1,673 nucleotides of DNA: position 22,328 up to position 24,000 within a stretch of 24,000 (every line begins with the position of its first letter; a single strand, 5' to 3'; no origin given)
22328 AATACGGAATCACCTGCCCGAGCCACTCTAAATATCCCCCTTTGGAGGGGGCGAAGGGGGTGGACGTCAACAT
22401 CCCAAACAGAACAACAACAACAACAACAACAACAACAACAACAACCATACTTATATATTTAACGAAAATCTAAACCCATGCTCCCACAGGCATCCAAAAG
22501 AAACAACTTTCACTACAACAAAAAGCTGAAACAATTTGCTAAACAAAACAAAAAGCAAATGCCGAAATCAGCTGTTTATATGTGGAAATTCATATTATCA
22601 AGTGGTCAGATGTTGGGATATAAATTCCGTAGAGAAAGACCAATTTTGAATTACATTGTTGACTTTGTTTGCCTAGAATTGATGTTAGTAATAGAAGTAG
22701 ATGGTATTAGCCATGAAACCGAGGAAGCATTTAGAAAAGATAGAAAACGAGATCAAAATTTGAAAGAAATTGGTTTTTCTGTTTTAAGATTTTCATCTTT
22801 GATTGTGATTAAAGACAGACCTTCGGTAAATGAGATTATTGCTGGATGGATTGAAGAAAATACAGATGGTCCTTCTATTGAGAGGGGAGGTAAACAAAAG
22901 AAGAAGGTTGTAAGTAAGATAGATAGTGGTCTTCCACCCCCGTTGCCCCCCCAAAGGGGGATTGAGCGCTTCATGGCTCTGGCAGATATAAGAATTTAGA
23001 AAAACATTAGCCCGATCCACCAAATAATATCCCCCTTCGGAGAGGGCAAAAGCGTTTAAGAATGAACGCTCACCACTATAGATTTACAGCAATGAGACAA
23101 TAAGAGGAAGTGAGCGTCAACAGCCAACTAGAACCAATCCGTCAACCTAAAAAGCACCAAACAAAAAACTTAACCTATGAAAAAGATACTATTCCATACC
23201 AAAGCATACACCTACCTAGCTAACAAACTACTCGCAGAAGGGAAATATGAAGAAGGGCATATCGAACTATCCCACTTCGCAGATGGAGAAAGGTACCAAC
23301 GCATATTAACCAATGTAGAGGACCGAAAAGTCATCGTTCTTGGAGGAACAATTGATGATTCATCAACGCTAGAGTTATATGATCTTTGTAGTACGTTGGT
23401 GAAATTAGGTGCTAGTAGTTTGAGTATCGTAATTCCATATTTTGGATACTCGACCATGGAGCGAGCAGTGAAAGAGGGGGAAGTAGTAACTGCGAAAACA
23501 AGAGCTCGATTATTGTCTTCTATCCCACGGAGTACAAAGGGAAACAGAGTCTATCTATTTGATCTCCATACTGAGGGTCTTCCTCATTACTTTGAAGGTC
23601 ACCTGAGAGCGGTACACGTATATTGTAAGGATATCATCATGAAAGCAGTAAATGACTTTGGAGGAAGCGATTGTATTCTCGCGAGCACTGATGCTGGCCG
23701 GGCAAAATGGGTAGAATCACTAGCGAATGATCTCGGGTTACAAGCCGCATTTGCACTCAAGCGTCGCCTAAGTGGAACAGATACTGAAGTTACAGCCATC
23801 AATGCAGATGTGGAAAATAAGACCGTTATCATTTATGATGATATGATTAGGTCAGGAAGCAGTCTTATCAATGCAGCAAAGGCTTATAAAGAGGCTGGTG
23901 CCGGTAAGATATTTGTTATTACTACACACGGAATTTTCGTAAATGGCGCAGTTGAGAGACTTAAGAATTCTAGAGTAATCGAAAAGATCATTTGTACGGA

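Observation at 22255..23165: DUF559 endonuclease-like gene bracketed by two copies of a C5/G5-hairpin repeat, splitting the NAD operon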

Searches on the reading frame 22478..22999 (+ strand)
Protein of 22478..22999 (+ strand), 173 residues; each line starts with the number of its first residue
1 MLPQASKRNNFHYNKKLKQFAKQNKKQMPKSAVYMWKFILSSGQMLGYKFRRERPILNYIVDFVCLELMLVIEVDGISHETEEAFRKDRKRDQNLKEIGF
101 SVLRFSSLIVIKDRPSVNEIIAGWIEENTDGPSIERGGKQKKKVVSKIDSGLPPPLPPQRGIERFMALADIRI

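Call 6: search_protein_families(library=pfam, proteins=[window:22478-22999:+])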
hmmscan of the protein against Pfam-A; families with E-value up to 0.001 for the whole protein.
window:22478-22999:+ (173 aa): 2 families
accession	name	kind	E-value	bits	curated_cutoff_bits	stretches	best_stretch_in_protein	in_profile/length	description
PF04480.18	DUF559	-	1.1e-24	86.8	20.6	1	16-121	2-104/109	Protein of unknown function (DUF559)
PF18741.7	MTES_1575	-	1e-06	29.1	38.2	1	46-116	12-87/96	REase_MTES_1575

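Call 15: find_encoding_contigs(protein=window:22478-22999:+, flank=10000, max_places=10)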
Protein window:22478-22999:+ (173 aa): no gene with exactly this product is on record in the collection.

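Call 16: find_homologous_proteins(query=window:22478-22999:+)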
Query window:22478-22999:+ (173 aa): 183 proteins with E <= 0.001 among 200 candidates; the best 120 are listed.
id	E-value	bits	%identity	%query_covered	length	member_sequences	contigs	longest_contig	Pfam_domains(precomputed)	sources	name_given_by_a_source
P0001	1.4e-100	352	99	93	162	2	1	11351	PF04480.19,PF18741.8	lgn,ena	-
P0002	5.5e-73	262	75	93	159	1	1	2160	PF04480.19,PF18741.8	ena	-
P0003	4.4e-72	259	86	80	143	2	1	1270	PF04480.19,PF18741.8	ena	-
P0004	1.3e-68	248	78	84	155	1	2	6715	PF04480.19,PF18741.8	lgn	-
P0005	9.8e-59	216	81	72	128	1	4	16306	PF04480.19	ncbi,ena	-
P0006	2.4e-49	185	55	94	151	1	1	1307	PF04480.19,PF18741.8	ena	-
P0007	5.6e-49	184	70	79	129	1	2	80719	PF04480.19,PF18741.8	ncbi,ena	-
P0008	1.7e-48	182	81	64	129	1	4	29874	PF04480.19,PF18741.8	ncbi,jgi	ncbi:MAG: very-short-patch-repair endonuclease [Saprospiraceae bacterium]|jgi:very-short-patch-repai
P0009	1.5e-47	179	63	74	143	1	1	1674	PF04480.19,PF18741.8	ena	-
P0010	2.2e-46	176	57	91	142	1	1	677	PF04480.19,PF18741.8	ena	-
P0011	6.2e-46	174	87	55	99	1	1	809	PF04480.19,PF18741.8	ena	-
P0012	1.8e-45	173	53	92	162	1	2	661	PF04480.19,PF18741.8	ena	-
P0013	2.7e-45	172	62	72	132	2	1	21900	PF04480.19,PF18741.8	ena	-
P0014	3.2e-45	172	62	73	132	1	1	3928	PF04480.19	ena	-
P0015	3.5e-45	172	56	84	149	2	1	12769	PF04480.19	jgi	-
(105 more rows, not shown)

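Call 18: find_encoding_contigs(protein=P0001, flank=10000, max_places=10)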
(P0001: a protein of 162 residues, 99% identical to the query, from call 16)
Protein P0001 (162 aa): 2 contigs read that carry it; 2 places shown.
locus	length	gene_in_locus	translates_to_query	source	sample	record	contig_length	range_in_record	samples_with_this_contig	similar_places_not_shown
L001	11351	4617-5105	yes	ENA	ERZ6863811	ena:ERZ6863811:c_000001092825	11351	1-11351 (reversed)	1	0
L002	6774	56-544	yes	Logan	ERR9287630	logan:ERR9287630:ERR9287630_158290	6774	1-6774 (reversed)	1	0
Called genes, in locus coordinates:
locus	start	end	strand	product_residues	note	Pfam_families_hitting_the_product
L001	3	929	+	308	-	?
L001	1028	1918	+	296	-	PF00293:NUDIX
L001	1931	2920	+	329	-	-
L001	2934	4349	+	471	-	PF18127:NAMPT_N, PF04095:NAPRTase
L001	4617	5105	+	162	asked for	PF04480:DUF559, PF18741:MTES_1575 (weak)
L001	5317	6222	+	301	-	PF13793:Pribosyltran_N, PF00156:Pribosyltran, PF14572:Pribosyl_synth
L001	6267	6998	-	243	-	PF00072:Response_reg, PF04397:LytTR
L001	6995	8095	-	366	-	PF06580:His_kinase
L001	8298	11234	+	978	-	PF16344:FecR_C (faint), PF13620:CarboxypepD_reg, PF13715:CarbopepD_reg_2, PF07715:Plug, PF00593:TonB_dep_Rec_b-barrel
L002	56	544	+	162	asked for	PF04480:DUF559, PF18741:MTES_1575 (weak)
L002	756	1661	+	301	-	PF13793:Pribosyltran_N, PF00156:Pribosyltran, PF14572:Pribosyl_synth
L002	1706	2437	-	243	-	PF00072:Response_reg, PF04397:LytTR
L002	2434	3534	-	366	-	PF06580:His_kinase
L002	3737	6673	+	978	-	PF16344:FecR_C (faint), PF13620:CarboxypepD_reg, PF13715:CarbopepD_reg_2, PF07715:Plug, PF00593:TonB_dep_Rec_b-barrel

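Call 20: find_encoding_contigs(protein=P0005, flank=6000, max_places=6)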
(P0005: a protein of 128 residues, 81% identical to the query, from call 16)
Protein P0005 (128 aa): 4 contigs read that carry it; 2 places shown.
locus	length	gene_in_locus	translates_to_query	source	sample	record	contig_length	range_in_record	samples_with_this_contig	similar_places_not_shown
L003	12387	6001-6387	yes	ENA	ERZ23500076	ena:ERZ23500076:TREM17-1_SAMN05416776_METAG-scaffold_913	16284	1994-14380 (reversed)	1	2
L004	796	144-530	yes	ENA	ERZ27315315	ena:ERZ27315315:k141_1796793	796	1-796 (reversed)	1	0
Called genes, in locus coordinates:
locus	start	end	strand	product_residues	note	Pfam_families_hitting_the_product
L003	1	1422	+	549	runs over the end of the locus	PF01204:Trehalase, PF22422:MGH1-like_GH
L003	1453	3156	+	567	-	PF00128:Alpha-amylase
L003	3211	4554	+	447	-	PF07690:MFS_1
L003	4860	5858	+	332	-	PF14870:PSII_BNR (faint), PF02012:BNR (faint), PF15902:Sortilin-Vps10 (weak)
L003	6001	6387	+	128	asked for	PF04480:DUF559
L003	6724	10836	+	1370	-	PF18962:Por_Secre_tail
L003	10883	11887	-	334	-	PF01207:Dus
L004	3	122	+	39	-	?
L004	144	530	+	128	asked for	PF04480:DUF559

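Call 21: find_encoding_contigs(protein=P0004, flank=6000, max_places=6)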
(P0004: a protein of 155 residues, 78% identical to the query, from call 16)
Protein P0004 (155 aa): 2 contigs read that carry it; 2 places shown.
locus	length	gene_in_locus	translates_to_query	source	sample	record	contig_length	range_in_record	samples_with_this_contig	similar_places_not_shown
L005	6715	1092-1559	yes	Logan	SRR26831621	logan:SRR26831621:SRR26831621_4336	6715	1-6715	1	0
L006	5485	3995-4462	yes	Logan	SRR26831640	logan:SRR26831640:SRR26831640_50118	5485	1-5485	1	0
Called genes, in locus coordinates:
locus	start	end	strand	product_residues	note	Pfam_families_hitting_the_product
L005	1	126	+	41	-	?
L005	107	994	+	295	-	-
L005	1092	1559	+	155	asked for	PF04480:DUF559, PF18741:MTES_1575 (weak)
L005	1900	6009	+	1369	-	PF18962:Por_Secre_tail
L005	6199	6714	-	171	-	?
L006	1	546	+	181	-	?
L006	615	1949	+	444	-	PF07690:MFS_1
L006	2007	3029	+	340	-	PF02012:BNR (faint), PF14870:PSII_BNR (faint), PF15902:Sortilin-Vps10 (weak)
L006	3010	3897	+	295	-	-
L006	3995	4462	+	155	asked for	PF04480:DUF559, PF18741:MTES_1575 (weak)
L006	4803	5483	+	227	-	?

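Call 22: find_encoding_contigs(protein=P0007, flank=6000, max_places=6)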
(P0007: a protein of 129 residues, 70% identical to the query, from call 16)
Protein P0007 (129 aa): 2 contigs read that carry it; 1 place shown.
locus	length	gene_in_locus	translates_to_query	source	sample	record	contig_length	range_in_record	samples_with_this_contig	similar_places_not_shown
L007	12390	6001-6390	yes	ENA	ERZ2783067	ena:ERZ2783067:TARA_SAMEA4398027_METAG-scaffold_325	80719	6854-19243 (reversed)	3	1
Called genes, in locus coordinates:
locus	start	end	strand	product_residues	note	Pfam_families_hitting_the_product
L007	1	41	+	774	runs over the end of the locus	PF01839:FG-GAP (faint), PF07593:UnbV_ASPIC, PF13517:FG-GAP_3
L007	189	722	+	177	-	PF02469:Fasciclin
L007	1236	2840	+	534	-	PF01204:Trehalase, PF22422:MGH1-like_GH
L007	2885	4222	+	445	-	PF07690:MFS_1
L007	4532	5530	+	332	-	PF14870:PSII_BNR, PF02012:BNR (faint), PF15902:Sortilin-Vps10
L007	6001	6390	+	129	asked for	PF04480:DUF559, PF18741:MTES_1575 (weak)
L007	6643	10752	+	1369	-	PF18962:Por_Secre_tail (weak)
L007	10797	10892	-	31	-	-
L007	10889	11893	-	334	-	PF01207:Dus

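Call 75: find_encoding_contigs(protein=P0003, flank=3000, max_places=4)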
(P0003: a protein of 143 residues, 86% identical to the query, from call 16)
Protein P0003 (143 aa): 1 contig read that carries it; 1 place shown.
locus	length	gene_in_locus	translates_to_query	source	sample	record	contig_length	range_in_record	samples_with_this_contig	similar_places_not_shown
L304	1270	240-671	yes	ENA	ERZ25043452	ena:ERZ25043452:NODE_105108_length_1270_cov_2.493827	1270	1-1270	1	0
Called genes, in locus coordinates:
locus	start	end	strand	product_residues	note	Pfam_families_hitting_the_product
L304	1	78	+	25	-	?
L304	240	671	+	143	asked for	PF04480:DUF559, PF18741:MTES_1575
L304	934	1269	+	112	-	?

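Call 76: find_encoding_contigs(protein=P0002, flank=3000, max_places=4)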
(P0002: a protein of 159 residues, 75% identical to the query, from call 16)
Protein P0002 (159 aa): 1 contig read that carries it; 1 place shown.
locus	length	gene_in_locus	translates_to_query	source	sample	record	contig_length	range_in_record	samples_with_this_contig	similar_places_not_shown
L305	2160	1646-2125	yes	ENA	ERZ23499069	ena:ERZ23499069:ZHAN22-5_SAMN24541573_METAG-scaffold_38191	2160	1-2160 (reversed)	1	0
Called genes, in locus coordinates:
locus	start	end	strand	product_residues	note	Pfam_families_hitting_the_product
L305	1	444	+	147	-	?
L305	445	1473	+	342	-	PF00534:Glycos_transf_1, PF13692:Glyco_trans_1_4, PF13524:Glyco_trans_1_2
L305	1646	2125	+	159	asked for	PF04480:DUF559, PF18741:MTES_1575 (weak)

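Call 81: search_protein_families(library=ncbifam, proteins=[window:22478-22999:+], max_evalue=0.01)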
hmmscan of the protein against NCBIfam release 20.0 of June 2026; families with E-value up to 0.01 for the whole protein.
window:22478-22999:+ (173 aa): 1 family
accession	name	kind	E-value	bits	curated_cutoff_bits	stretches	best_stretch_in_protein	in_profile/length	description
NF007294.0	PRK09767.1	equivalog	2.1e-12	47.1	218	1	16-122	4-107/117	DUF559 domain-containing protein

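Call 82: search_protein_families(library=padloc, proteins=[window:22478-22999:+], max_evalue=0.01)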
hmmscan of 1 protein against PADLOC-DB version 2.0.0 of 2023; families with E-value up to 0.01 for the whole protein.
window:22478-22999:+ (173 aa): 1 family
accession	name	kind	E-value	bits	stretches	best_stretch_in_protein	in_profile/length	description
PDLC02868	DpdF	-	0.0085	11.8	1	60-106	83-129/1078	DpdF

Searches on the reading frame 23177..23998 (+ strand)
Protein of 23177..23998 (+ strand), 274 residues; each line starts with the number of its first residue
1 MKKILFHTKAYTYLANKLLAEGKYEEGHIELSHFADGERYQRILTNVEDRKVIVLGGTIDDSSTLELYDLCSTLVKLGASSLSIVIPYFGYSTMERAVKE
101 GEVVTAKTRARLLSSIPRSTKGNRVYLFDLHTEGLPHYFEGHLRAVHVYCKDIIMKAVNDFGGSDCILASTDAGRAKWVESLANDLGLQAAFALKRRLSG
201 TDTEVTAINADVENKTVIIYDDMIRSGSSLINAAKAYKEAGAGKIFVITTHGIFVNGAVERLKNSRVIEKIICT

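Call 6: search_protein_families(library=pfam, proteins=[window:23177-23998:+])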
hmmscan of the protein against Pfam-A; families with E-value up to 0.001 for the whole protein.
window:23177-23998:+ (274 aa): 3 families
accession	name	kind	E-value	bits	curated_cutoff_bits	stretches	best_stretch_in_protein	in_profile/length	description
PF13793.12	Pribosyltran_N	-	1.6e-18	67.1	25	1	5-115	3-115/117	N-terminal domain of ribose phosphate pyrophosphokinase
PF14572.12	Pribosyl_synth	-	2.4e-12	47.6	27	1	207-272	76-141/184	Phosphoribosyl synthetase-associated domain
PF00156.33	Pribosyltran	-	1.5e-08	34.6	26.3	1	150-250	15-123/158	Phosphoribosyl transferase domain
